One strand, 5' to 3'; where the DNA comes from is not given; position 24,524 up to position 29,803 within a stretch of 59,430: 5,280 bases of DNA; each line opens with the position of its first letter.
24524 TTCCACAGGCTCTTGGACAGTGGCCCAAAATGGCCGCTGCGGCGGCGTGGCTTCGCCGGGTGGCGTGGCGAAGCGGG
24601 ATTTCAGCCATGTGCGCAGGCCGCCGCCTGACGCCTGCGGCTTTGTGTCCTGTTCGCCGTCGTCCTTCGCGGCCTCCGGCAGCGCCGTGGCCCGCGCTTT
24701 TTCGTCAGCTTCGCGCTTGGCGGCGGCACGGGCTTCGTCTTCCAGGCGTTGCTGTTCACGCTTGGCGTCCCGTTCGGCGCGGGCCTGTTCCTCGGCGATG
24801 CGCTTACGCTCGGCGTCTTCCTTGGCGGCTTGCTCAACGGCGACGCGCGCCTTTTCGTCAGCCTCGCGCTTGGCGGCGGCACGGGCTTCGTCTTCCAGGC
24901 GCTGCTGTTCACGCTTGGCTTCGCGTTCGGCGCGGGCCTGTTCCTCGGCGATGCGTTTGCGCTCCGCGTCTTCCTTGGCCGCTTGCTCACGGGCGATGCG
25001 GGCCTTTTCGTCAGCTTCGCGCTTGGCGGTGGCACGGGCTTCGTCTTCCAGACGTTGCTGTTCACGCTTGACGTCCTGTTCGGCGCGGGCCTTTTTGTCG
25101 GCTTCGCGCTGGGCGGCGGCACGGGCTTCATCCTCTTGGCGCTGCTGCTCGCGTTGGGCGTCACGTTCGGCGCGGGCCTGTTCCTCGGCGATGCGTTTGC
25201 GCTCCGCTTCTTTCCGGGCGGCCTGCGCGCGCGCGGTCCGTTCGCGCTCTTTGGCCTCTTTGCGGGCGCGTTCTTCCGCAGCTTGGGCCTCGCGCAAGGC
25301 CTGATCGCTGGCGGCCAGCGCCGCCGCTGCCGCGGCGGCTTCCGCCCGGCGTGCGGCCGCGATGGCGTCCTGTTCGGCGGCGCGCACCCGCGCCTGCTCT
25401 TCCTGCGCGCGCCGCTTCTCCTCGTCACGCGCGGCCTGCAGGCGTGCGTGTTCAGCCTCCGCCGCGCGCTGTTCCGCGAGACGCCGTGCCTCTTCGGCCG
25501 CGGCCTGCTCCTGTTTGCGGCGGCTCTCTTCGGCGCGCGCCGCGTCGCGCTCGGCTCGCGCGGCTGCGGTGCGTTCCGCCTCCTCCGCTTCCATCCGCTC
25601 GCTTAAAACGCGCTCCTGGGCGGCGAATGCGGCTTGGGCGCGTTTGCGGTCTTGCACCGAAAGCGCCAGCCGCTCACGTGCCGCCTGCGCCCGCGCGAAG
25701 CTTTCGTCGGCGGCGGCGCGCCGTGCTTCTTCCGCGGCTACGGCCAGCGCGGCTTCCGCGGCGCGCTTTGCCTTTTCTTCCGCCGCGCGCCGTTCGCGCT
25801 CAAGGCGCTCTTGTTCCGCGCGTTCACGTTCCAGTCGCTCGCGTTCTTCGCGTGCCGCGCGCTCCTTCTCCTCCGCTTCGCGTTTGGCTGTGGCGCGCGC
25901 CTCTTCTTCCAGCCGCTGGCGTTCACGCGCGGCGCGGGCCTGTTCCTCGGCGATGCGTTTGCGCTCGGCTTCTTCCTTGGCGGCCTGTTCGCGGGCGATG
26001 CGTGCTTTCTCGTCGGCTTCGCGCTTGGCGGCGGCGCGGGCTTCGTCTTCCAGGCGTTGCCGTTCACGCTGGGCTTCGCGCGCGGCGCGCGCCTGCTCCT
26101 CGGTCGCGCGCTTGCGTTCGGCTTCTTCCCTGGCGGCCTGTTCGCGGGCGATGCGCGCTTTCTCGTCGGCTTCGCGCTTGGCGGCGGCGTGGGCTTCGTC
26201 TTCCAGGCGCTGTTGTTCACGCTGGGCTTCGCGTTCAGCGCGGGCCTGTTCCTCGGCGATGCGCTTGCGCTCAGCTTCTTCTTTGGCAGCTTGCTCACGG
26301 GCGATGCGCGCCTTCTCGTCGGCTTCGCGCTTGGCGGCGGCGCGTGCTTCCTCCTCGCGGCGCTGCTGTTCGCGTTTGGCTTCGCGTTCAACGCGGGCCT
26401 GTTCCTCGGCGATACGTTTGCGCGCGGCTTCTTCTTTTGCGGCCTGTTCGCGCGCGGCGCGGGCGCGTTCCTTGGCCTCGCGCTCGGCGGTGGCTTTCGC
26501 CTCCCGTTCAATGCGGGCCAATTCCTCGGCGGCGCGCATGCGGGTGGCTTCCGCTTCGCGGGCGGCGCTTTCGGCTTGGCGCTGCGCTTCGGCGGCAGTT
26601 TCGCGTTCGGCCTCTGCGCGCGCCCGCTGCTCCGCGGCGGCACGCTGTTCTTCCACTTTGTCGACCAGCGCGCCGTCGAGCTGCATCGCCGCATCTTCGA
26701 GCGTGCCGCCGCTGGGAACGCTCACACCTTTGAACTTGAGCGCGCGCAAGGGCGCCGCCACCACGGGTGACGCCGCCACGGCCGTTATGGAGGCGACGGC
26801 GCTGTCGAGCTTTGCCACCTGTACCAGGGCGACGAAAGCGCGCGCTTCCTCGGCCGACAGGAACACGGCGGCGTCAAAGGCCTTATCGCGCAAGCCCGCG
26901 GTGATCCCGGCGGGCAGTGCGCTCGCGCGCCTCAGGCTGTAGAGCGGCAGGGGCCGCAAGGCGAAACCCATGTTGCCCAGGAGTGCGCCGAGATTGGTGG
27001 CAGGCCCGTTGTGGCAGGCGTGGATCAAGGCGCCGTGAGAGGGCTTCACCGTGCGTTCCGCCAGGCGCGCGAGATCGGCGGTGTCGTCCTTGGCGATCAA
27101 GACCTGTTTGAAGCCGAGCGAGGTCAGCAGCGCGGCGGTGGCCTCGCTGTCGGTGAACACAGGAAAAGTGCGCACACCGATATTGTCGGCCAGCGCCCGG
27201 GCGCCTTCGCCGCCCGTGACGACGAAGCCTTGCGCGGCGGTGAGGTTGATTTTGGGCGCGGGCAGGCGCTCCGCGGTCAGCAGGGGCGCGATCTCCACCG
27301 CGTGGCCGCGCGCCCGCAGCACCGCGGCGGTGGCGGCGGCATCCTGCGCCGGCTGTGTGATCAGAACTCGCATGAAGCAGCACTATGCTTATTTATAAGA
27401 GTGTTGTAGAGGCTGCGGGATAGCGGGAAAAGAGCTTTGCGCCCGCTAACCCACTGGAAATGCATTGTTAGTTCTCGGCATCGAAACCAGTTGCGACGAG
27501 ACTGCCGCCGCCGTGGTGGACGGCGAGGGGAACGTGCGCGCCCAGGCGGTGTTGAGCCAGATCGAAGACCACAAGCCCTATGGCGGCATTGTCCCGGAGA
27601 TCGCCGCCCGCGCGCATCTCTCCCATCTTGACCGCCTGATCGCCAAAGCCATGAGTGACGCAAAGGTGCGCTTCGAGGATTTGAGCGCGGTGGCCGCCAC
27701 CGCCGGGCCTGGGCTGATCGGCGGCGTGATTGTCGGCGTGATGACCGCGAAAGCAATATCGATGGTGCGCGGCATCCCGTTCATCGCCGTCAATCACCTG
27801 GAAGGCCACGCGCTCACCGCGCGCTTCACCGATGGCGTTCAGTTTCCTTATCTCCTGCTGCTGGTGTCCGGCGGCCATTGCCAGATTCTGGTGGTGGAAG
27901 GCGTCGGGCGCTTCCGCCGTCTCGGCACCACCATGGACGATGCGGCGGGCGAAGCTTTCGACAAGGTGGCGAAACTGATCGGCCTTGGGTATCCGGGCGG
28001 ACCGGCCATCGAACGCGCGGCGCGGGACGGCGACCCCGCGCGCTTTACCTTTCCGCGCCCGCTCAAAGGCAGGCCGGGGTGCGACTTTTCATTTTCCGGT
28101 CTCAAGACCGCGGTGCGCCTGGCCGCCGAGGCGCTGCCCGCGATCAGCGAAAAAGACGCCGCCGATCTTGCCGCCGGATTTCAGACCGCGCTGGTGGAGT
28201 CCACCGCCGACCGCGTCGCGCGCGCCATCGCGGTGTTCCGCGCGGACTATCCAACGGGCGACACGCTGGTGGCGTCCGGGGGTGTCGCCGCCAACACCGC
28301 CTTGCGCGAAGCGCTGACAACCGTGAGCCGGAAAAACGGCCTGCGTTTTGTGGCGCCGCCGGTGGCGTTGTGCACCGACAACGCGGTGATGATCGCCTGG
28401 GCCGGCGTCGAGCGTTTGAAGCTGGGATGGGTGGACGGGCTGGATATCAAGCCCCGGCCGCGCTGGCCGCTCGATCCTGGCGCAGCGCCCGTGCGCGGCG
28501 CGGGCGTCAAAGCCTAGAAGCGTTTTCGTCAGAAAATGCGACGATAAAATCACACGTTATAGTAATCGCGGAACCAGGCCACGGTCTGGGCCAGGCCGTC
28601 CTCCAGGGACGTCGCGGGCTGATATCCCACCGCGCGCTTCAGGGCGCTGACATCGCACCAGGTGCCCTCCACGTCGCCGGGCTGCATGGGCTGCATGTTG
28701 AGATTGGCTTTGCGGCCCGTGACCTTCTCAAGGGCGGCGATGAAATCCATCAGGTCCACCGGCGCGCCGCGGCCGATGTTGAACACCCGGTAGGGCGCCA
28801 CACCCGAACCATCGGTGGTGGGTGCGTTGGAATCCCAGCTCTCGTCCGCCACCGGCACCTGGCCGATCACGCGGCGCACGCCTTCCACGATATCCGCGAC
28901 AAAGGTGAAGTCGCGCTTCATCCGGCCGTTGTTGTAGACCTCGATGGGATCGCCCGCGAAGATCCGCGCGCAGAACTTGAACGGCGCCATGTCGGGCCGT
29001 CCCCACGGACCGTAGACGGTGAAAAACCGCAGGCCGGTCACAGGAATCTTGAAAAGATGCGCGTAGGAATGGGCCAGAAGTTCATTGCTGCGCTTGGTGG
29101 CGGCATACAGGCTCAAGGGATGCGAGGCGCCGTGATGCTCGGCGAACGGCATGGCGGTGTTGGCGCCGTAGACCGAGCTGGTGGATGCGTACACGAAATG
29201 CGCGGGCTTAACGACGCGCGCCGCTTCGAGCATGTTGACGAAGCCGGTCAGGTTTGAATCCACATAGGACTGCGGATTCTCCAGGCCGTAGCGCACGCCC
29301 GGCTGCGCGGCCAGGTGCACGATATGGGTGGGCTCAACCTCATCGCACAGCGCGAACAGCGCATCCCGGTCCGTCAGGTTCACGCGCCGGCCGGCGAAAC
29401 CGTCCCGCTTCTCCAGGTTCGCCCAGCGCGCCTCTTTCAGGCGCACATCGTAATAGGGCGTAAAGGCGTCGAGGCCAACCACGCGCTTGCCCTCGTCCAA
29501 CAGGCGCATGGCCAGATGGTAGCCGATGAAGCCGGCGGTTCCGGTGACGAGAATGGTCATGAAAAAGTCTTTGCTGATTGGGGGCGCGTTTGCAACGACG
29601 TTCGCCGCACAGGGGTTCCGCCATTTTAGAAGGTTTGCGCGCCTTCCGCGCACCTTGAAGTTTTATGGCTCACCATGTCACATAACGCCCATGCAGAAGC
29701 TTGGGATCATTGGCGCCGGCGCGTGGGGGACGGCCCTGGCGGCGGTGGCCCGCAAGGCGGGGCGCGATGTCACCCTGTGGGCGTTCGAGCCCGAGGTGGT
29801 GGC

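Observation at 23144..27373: HemD fused in one ORF to a Mic60/mitofilin-like membrane protein through a ~660-residue E/R/A/K-rich segment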

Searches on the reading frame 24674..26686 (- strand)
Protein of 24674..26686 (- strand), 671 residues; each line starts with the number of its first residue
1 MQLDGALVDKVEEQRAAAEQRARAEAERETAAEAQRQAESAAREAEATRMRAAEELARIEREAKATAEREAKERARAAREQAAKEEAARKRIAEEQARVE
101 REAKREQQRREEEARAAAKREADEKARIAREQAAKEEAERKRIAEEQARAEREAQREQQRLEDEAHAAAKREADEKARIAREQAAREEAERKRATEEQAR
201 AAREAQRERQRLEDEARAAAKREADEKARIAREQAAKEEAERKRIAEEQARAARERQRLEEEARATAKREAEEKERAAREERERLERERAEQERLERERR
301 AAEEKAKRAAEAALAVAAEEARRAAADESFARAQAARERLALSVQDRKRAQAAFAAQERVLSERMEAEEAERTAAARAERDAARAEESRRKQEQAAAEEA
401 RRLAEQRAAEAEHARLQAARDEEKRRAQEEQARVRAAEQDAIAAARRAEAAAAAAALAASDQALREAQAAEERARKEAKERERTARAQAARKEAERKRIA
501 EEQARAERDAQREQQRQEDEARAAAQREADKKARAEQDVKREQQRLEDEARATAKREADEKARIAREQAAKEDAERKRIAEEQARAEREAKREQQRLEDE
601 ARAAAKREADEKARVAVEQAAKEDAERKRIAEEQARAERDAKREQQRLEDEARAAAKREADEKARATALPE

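Call 49: predict_structure(protein=window:24674-26686:-)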
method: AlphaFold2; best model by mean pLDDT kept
length: 671 residues; sequences in the alignment: 1
mean_pLDDT: 70.2   pTM: 0.23
mean pLDDT of the five models: 70.2, 69.8, 69.7, 66.9, 64.4
residues with pLDDT >= 90: 0; 70-90: 416; 50-70: 221; < 50: 34
segments of 3 or more residues with pLDDT < 50: 1-3, 188-194, 196-198, 341-345, 480-487, 669-671
pLDDT, mean of each block of 10 residues (from residue 1): 61 79 80 80 77 80 78 75 72 66 62 62 62 66 71 74 70 63 51 47 60 70 70 72 72 72 70 71 73 76 74 71 67 55 52 70 77 77 80 79 72 73 76 80 76 72 67 53 47 65 75 78 74 74 71 65 65 70 74 78 75 73 75 77 80 75 62 36
secondary structure, 60 per line:
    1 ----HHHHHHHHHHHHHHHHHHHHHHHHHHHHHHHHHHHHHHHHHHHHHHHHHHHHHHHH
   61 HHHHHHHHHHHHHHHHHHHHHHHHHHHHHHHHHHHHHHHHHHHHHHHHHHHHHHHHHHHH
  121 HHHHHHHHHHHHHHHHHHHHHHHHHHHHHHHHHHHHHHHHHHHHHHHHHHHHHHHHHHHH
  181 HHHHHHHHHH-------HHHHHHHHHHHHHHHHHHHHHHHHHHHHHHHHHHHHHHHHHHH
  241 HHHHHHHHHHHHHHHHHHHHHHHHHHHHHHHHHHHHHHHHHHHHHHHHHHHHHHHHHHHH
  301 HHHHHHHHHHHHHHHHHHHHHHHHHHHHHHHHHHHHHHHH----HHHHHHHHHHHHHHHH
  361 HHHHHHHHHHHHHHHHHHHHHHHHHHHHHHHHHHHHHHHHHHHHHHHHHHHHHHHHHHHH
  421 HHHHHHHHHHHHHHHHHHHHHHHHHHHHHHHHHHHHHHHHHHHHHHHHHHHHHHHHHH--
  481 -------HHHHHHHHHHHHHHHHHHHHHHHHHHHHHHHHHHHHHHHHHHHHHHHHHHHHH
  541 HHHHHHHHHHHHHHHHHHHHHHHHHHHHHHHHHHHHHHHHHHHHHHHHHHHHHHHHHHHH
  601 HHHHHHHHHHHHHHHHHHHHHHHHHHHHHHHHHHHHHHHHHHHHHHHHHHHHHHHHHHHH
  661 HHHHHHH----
elements in order (helices of 4 or more, strands of 3 or more residues): H5-190 H198-340 H345-478 H488-667

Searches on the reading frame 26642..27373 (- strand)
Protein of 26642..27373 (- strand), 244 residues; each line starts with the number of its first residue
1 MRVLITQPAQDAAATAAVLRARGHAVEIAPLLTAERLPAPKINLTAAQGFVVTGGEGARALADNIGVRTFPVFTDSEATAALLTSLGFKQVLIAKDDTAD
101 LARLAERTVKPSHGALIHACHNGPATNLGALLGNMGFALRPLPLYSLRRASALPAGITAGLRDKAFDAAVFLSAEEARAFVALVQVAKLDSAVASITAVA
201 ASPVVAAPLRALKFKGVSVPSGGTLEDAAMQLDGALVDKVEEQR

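Call 8: search_protein_families(library=pfam, proteins=[window:26642-27373:-], max_evalue=10)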
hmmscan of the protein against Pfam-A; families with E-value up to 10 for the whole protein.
seq(244 aa): 2 families
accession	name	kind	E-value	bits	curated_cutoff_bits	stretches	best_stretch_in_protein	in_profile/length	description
PF02602.20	HEM4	-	7.7e-21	74.7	27.5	1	14-227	2-228/231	Uroporphyrinogen-III synthase HemD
PF17042.10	NBD_C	-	0.13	13.1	28.3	1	23-87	90-149/168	Nucleotide-binding C-terminal domain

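Call 15: find_homologous_proteins(query=window:26654-27373:-, max_evalue=0.00001)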
Query seq(240 aa) (240 aa): 18 proteins with E <= 0.00001 among 8000 candidates.
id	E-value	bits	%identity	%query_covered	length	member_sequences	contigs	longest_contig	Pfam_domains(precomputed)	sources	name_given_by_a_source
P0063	3.1e-120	418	95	90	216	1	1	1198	PF02602.21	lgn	-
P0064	1.7e-71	258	87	60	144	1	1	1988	PF02602.21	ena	-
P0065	5.5e-69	250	55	100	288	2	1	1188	PF02602.21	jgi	jgi:uroporphyrinogen-III synthase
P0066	7.1e-60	220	74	62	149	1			PF02602.21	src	-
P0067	1.1e-47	181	61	65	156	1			PF02602.21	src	-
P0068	1.6e-47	180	47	93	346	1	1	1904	PF02602.21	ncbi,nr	ncbi:MAG: uroporphyrinogen-III synthase, partial [Rhodospirillaceae bacterium]|nr:uroporphyrinogen-I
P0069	7.6e-41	158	54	65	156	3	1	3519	PF02602.21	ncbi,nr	ncbi:MAG: uroporphyrinogen-III synthase, partial [Alphaproteobacteria bacterium]|nr:uroporphyrinogen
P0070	6.3e-38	149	45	91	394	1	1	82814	PF02602.21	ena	-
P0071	7.6e-38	148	62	59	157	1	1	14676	PF02602.21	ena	-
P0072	1.1e-32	132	72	46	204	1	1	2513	-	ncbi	-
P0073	4.9e-30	123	51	62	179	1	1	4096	PF02602.21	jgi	jgi:uroporphyrinogen-III synthase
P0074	1.9e-27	115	54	50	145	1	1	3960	PF02602.21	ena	-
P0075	1.2e-13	69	34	88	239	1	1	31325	PF02602.21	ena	-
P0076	1.5e-13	69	34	87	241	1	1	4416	PF02602.21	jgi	-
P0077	3.3e-11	61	35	93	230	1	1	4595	PF02602.21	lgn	-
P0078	1.3e-9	56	34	87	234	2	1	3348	PF02602.21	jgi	-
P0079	1.6e-8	53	29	92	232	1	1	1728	PF02602.21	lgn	-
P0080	4.5e-8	51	35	90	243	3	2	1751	PF02602.21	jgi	-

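Call 65: search_solved_structures(query=window:26654-27373:-, max_evalue=1)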
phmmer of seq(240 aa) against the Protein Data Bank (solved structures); distinct sequences matched with E-value up to 1: 2.
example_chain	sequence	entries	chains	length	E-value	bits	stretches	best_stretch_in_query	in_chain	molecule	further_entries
3re1_A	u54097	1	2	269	0.0018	21.3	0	2-40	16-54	Uroporphyrinogen-III synthetase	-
4es6_A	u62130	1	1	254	0.38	13.8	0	2-211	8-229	Uroporphyrinogen-III synthase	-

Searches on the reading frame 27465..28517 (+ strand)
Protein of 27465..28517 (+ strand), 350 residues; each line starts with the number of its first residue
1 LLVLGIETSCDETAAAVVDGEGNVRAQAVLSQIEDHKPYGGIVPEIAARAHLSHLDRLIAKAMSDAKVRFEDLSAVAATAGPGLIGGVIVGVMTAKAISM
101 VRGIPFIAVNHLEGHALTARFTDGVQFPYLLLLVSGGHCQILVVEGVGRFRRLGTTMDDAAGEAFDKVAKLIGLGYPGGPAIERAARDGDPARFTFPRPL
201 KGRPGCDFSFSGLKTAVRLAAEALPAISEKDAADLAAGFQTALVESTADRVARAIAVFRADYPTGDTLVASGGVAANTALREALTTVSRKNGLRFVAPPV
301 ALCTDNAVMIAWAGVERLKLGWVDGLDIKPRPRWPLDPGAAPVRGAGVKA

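Call 6: search_protein_families(library=pfam, proteins=[window:27465-28517:+], max_evalue=0.01)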
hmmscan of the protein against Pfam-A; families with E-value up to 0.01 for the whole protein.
window:27465-28517:+ (350 aa): 2 families
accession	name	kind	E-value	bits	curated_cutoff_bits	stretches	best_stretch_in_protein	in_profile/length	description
PF00814.31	TsaD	-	1.7e-93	313.6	24.8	1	24-312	2-264/264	tRNA N6-adenosine threonylcarbamoyltransferase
PF22521.2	HypF_C_2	-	2.1e-05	24.8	27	1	162-306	97-235/241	Carbamoyltransferase, Kae1-like Domain, second subdomain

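Call 7: search_protein_families(library=ncbifam, proteins=[window:27465-28517:+], max_evalue=0.01)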
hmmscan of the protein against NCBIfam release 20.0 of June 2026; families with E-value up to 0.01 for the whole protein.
window:27465-28517:+ (350 aa): 5 families
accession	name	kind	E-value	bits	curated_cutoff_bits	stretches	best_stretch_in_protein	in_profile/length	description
TIGR03723.1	T6A_TsaD_YgjD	equivalog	1.5e-122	408.6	296.1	1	3-318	1-313/314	tRNA (adenosine(37)-N6)-threonylcarbamoyltransferase complex transferase subunit TsaD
TIGR00329.1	gcp_kae1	subfamily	7.1e-96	321.1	207.8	1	4-311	1-305/305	tRNA (adenosine(37)-N6)-threonylcarbamoyltransferase complex transferase subunit TsaD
TIGR03722.2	arch_KAE1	equivalog_domain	4.7e-58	196.8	375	1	3-321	1-300/323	KEOPS complex N(6)-L-threonylcarbamoyladenine synthase Kae1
NF007174.0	PRK09605.1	equivalog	1.3e-55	188.9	447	1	1-320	1-301/535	bifunctional N(6)-L-threonylcarbamoyladenine synthase/serine/threonine protein kinase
TIGR03725.1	T6A_YeaZ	equivalog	4e-13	49.8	69.3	1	3-118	1-100/212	tRNA (adenosine(37)-N6)-threonylcarbamoyltransferase complex dimerization subunit type 1 TsaB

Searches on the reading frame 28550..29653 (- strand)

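Call 6: search_protein_families(library=pfam, proteins=[window:28550-29653:-], max_evalue=0.01)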
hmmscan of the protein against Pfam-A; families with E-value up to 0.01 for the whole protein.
window:28550-29653:- (367 aa): 7 families
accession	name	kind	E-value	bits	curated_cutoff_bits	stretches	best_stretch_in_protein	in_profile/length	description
PF01370.27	Epimerase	-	6.6e-52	176.7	20.9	1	34-265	1-227/240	NAD dependent epimerase/dehydratase family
PF16363.11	GDP_Man_Dehyd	-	2.1e-51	175.8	27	1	35-356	1-331/332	GDP-mannose 4,6 dehydratase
PF04321.23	RmlD_sub_bind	-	4.7e-14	52.6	27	1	32-215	1-153/287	RmlD substrate binding domain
PF01073.25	3Beta_HSD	-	6.3e-10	39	22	1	35-194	1-157/280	3-beta hydroxysteroid dehydrogenase/isomerase family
PF02719.21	Polysacc_synt_2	-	5.4e-09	36.1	20.2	1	34-249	1-203/293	Polysaccharide biosynthesis protein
PF07993.18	NAD_binding_4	-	4.4e-06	26.5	20.1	1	109-199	90-193/258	Male sterility protein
PF00106.31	adh_short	-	0.0024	17.8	26.6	1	33-144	2-118/195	short chain dehydrogenase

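Call 7: search_protein_families(library=ncbifam, proteins=[window:28550-29653:-], max_evalue=0.01)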
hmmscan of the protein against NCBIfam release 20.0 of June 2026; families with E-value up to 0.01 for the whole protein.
window:28550-29653:- (367 aa): 34 families (the best 25 are shown)
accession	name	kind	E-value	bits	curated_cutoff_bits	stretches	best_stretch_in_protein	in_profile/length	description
TIGR01181.1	dTDP_gluc_dehyt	equivalog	2.5e-40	138.5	365.1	2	34-265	2-233/321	dTDP-glucose 4,6-dehydratase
TIGR04180.1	EDH_00030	hypoth_equivalog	1.2e-35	123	475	1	34-347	1-295/297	NAD-dependent 4,6-dehydratase LegB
TIGR01179.1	galE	equivalog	2.3e-35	122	262.3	2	34-215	2-178/332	UDP-glucose 4-epimerase GalE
NF011728.1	PRK15181.1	equivalog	1.1e-31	110.1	760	1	34-364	18-340/348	Vi polysaccharide biosynthesis UDP-N-acetylglucosaminuronic acid C-4 epimerase TviC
NF007582.0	PRK10217.1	equivalog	3.5e-24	85.5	698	1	33-361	3-331/355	dTDP-glucose 4,6-dehydratase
TIGR02197.1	heptose_epim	equivalog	1e-23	84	274.6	1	34-361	1-313/316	ADP-glyceromanno-heptose 6-epimerase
NF007956.0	PRK10675.1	subfamily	1.7e-23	83.3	394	1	32-361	1-329/338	UDP-glucose 4-epimerase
NF007490.0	PRK10084.1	subfamily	5.1e-19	68.5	649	1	32-362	1-335/361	dTDP-glucose 4,6-dehydratase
TIGR02622.1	CDP_4_6_dhtase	equivalog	9.7e-19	67.7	278.45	1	33-201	6-172/352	CDP-glucose 4,6-dehydratase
NF042422.1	oxyalk_red_OleD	equivalog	6.1e-16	58.7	580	1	32-257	1-209/329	2-alkyl-3-oxoalkanoate reductase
NF043036.1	ErythonDh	equivalog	4.2e-15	55.8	325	1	32-232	1-198/321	D-erythronate dehydrogenase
TIGR01472.1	gmd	equivalog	6.2e-15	55.2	415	1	34-198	3-170/342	GDP-mannose 4,6-dehydratase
NF041015.1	UDPsulfquin_syn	equivalog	1.8e-13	50.2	575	1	32-164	1-150/384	UDP-sulfoquinovose synthase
NF047922.1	GDPFucSynFcl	equivalog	8.4e-13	48.4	500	1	90-363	36-303/308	GDP-L-fucose synthase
NF042423.1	oxyalk_red_Shew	equivalog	2.4e-12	46.6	580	1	33-216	10-177/331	2-alkyl-3-oxoalkanoate reductase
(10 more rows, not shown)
